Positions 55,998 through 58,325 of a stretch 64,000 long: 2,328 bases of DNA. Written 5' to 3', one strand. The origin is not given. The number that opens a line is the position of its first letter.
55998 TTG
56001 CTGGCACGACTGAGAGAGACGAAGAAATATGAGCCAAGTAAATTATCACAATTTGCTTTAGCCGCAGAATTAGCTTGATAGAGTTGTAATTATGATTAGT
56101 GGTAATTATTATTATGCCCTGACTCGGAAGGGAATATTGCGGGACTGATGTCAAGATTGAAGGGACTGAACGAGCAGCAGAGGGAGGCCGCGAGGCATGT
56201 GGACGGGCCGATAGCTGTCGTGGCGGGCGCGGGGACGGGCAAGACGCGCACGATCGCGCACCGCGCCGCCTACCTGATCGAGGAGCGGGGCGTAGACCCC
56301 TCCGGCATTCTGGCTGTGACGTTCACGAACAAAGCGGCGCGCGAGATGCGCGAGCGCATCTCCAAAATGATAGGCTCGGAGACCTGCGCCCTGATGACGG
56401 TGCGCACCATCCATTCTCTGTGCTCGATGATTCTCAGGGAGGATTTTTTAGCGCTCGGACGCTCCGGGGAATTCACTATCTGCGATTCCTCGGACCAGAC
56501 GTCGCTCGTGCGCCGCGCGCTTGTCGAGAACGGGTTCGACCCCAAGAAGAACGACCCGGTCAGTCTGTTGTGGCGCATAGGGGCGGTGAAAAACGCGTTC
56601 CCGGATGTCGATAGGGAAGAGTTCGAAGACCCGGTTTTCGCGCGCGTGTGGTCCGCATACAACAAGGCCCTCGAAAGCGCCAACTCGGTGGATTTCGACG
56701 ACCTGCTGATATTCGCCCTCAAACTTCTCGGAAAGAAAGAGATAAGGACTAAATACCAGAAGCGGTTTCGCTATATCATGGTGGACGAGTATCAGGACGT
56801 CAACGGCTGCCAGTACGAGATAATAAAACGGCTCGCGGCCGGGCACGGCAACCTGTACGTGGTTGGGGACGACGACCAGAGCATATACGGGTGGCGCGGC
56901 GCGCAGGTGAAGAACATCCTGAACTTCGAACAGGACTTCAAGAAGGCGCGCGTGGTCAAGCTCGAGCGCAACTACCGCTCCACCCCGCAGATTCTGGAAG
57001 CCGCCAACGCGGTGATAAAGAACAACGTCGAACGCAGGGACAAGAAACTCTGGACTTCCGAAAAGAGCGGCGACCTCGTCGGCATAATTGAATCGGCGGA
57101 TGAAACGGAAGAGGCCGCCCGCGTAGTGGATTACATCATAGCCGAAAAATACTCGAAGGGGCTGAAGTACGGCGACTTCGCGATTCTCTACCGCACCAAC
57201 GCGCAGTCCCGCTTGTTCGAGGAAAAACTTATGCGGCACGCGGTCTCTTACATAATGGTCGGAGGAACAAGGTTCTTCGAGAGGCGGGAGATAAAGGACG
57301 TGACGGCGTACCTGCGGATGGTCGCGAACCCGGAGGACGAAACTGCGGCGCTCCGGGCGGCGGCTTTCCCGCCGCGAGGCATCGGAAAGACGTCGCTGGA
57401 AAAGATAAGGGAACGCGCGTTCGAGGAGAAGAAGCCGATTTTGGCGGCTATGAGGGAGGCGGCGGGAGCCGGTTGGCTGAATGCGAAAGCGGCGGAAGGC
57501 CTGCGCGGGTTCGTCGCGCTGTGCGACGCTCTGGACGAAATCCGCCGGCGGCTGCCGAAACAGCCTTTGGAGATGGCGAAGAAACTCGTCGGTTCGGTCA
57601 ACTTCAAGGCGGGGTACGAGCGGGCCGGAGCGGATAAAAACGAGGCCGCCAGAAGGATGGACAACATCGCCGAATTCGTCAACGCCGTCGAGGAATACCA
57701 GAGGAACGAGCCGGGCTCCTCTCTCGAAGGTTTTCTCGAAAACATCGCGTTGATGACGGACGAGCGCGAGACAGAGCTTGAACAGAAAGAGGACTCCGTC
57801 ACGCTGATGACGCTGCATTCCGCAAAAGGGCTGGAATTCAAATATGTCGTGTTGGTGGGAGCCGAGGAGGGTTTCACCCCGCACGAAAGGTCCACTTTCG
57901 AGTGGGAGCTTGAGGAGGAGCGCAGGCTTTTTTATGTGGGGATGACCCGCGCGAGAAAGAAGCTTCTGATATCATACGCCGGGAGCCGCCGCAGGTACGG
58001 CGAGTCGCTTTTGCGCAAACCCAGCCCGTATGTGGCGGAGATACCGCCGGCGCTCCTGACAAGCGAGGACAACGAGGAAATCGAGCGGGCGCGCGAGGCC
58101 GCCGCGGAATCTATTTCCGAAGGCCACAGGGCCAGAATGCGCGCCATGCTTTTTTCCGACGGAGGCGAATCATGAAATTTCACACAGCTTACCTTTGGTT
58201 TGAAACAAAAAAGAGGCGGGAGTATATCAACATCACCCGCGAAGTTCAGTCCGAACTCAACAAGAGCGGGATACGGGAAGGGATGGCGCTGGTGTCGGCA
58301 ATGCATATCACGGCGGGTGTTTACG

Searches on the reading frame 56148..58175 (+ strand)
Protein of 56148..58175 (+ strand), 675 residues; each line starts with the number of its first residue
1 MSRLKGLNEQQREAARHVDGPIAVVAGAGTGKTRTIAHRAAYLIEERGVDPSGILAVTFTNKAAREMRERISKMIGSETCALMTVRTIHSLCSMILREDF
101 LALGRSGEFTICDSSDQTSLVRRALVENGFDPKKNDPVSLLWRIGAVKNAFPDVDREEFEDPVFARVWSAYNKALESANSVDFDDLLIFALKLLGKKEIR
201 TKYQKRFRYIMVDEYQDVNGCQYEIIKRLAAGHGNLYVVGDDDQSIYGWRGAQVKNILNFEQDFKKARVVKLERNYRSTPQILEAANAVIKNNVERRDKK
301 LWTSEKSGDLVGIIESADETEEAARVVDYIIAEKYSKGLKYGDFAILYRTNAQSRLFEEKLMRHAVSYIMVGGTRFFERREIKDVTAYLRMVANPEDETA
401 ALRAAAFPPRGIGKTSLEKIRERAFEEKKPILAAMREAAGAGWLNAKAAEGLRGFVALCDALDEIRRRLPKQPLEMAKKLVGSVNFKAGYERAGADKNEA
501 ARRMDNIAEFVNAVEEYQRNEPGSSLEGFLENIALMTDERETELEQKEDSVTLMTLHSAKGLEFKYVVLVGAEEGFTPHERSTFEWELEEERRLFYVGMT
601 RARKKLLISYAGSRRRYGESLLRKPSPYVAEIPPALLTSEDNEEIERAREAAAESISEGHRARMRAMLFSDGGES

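Call 3: search_protein_families(library=pfam, proteins=[window:56148-58175:+], max_evalue=0.1)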
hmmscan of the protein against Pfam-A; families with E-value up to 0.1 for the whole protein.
window:56148-58175:+ (675 aa): 11 families
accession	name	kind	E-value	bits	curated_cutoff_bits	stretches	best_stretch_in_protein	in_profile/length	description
PF00580.27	UvrD-helicase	-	8e-85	285.2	23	1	7-265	1-271/271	UvrD/REP helicase N-terminal domain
PF13361.12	UvrD_C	-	4.2e-77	260.4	25.6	1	270-611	1-348/350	UvrD-like helicase C-terminal domain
PF13245.12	AAA_19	-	3.9e-25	89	25.1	1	11-248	1-132/134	AAA domain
PF13538.12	UvrD_C_2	-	6.1e-11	42.5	27.4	1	551-608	2-51/52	UvrD-like helicase C-terminal domain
PF13604.12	AAA_30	-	9.4e-10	39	27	1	7-83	2-76/191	AAA domain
PF01443.25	Viral_helicase1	-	3.6e-08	34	21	1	528-608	158-226/228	Viral superfamily 1 RNA helicase core domain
PF13086.12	AAA_11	-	8.9e-05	22.8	27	1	7-76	2-75/257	AAA domain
PF13087.12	AAA_12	-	0.00086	19.4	27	0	541-608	130-190/195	AAA domain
PF04851.21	ResIII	-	0.011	16.1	22.5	1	17-79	21-81/164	Type III restriction enzyme, res subunit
PF13401.12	AAA_22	-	0.012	16.3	27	0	19-85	5-65/130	AAA domain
PF05876.18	GpA_ATPase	-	0.014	15.4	25.6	0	22-77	30-83/247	Phage terminase large subunit gpA, ATPase domain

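Call 4: search_protein_families(library=padloc, proteins=[window:56148-58175:+], max_evalue=0.1)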
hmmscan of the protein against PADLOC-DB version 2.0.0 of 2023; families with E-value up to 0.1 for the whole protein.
window:56148-58175:+ (675 aa): 64 families (the best 25 are shown)
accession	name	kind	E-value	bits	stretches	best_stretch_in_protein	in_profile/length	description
PDLC03802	RTasHel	-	9.6e-117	389.5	2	7-430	6-388/675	DRT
PDLC00132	GajB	-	1.4e-100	335.8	1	7-632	4-623/625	UrvD helicase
PDLC00114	GajB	-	7.2e-97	323.5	1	3-618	4-619/635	UrvD helicase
PDLC00117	GajB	-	5.8e-89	297.2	2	8-382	17-391/604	UrvD helicase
PDLC00121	GajB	-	2.1e-62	209.5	2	7-370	6-362/565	UrvD helicase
PDLC00103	GajB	-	4.6e-60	202.2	2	7-362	17-365/612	UrvD helicase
PDLC00127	GajB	-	3.4e-59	198.9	2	4-291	6-290/594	UrvD helicase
PDLC00107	GajB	-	1.2e-49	167.4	2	20-369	29-374/587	UrvD helicase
PDLC00130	GajB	-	8.6e-49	164.3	2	7-380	4-374/589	UrvD helicase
PDLC00123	GajB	-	1e-45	154.4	3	183-364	152-328/540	UrvD helicase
PDLC00122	GajB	-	1.8e-45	153.8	3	188-377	143-321/502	UrvD helicase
PDLC00144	GajB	-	4.8e-45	152.2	3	178-362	131-314/559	UrvD helicase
PDLC00108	GajB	-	3.5e-42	142.9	2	167-372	18-223/445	UrvD helicase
PDLC00119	GajB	-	6e-42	142.3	3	168-311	179-320/565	UrvD helicase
PDLC00129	GajB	-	3.2e-40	136.3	3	181-390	198-397/594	UrvD helicase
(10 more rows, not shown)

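Call 24: find_related_loci(query=window:56148-58175:+, collection=genome_contigs, flank=10000)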
Query window:56148-58175:+ (675 aa) in genome_contigs; peptide patterns used: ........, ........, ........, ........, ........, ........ (x = any residue, [..] = any of these).
600 stretches matched a pattern (row limit reached: there are more); 600 encode a relative of the query (tblastn E <= 1e-3); the best 80 are kept; 80 distinct loci.
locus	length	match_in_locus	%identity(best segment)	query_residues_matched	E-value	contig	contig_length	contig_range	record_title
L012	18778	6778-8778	44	3-664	4e-169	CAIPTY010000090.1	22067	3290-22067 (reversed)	MAG: uncultured Desulfuromonadales bacterium isolate A14_bin-0914 genome assembly, contig: bin-0914:090/103, whole genom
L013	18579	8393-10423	43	1-668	5e-168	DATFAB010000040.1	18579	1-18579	MAG TPA_asm: Geomonas sp. isolate SMAG_U8490 k141_204750, whole genome shotgun sequence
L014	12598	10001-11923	44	4-638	9e-163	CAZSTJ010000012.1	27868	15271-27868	MAG TPA_asm: uncultured Geobacter sp. isolate binchicken_co269_122 genome assembly, contig: NODE_1451_length_27868_cov_8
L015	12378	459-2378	44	4-633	3e-160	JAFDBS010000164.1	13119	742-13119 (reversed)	MAG: Deltaproteobacteria bacterium isolate MB1D_Bin_3 MB1D_Bin_3_MB1D_0306_000001486442, whole genome shotgun sequence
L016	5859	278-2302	42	1-675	1e-160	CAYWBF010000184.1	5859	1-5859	MAG TPA_asm: uncultured Eubacteriales bacterium isolate SRP242652_co2_15 genome assembly, contig: NODE_14136_length_5859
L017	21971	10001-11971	43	1-641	2e-158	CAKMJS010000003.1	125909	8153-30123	uncultured Desulfosporosinus sp. isolate OKU5 genome assembly, contig: MEGAHIT_co_assembly_000000018653, whole genome sh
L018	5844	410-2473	42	4-672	2e-159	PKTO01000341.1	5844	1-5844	MAG: Clostridiales bacterium isolate BM714 sc_7132, whole genome shotgun sequence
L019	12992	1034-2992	43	1-648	1e-156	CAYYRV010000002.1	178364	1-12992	MAG TPA_asm: uncultured Defluviitaleaceae bacterium isolate SRP242652_co2_120 genome assembly, contig: NODE_75_length_17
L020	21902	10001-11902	43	1-637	2e-155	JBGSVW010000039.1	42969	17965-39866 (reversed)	MAG: Anaerovoracaceae bacterium isolate JTS-AC466 k141_4218843, whole genome shotgun sequence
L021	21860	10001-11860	43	7-637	2e-155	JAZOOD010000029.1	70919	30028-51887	MAG: Clostridia bacterium isolate T1900045634_YK20190328.MAGScoT_cleanbin_000002 SGB_8073_k141_2006356, whole genome sho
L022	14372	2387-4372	41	4-663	3e-155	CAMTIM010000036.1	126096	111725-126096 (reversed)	MAG TPA_asm: uncultured Peptostreptococcaceae bacterium isolate ERR5094901_bin.4_metaWRAP_v1.3_MAG genome assembly, cont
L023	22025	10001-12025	42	1-675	2e-155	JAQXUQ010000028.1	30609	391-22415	MAG: Bacillota bacterium isolate SUG1538 k141_157360, whole genome shotgun sequence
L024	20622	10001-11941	44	1-644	9e-155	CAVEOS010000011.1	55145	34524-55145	Lachnospiraceae bacterium isolate H07675-L1_cleanbin_000005 genome assembly, contig: Spades_H07675-L1_contig_405, whole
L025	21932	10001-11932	43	4-633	3e-154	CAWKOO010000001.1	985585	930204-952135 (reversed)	MAG: Nitrospirota bacterium isolate MFD03726.bin.2.99 genome assembly, contig: contig_54224, whole genome shotgun sequen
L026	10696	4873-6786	43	1-638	2e-154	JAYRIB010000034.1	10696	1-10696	MAG: Candidatus Saccharimonadia bacterium isolate SZ_szas25bin.42 k141_687168, whole genome shotgun sequence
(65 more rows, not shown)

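Call 81: list_cluster_members(proteins=[window:56148-58172:+, window:53055-53969:+, window:59764-60117:+])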
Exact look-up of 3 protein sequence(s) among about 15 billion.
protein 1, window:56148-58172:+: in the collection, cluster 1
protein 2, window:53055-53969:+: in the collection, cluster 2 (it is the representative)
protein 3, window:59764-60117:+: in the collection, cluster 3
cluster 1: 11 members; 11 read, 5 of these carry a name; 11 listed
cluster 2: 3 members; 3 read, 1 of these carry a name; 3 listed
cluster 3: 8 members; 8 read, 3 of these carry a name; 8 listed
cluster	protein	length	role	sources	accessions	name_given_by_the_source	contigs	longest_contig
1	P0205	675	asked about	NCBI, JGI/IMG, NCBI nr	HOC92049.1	MAG TPA: exodeoxyribonuclease V subunit gamma [bacterium] | exodeoxyribonuclease V subunit gamma [bacterium]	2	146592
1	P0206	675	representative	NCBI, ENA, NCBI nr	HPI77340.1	MAG TPA: exodeoxyribonuclease V subunit gamma [bacterium] | exodeoxyribonuclease V subunit gamma [bacterium]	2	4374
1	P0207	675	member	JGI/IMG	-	superfamily I DNA/RNA helicase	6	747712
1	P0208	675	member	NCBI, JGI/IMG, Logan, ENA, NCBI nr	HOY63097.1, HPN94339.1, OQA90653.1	MAG: ATP-dependent DNA helicase PcrA [bacterium ADurb.Bin236]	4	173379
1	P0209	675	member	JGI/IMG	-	superfamily I DNA/RNA helicase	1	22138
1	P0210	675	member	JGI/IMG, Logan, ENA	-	-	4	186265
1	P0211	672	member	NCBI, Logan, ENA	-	-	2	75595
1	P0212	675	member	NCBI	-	-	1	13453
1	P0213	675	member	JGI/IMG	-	-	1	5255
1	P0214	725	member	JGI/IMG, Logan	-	-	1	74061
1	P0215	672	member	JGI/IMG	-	-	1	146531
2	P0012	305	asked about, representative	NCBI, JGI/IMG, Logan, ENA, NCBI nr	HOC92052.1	MAG TPA: DUF932 domain-containing protein [bacterium] | DUF932 domain-containing protein [bacterium]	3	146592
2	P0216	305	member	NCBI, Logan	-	-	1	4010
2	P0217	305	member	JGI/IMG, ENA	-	-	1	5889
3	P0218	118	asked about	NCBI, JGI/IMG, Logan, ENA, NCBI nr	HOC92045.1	MAG TPA: 50S ribosomal protein L20 [bacterium] | 50S ribosomal protein L20 [bacterium]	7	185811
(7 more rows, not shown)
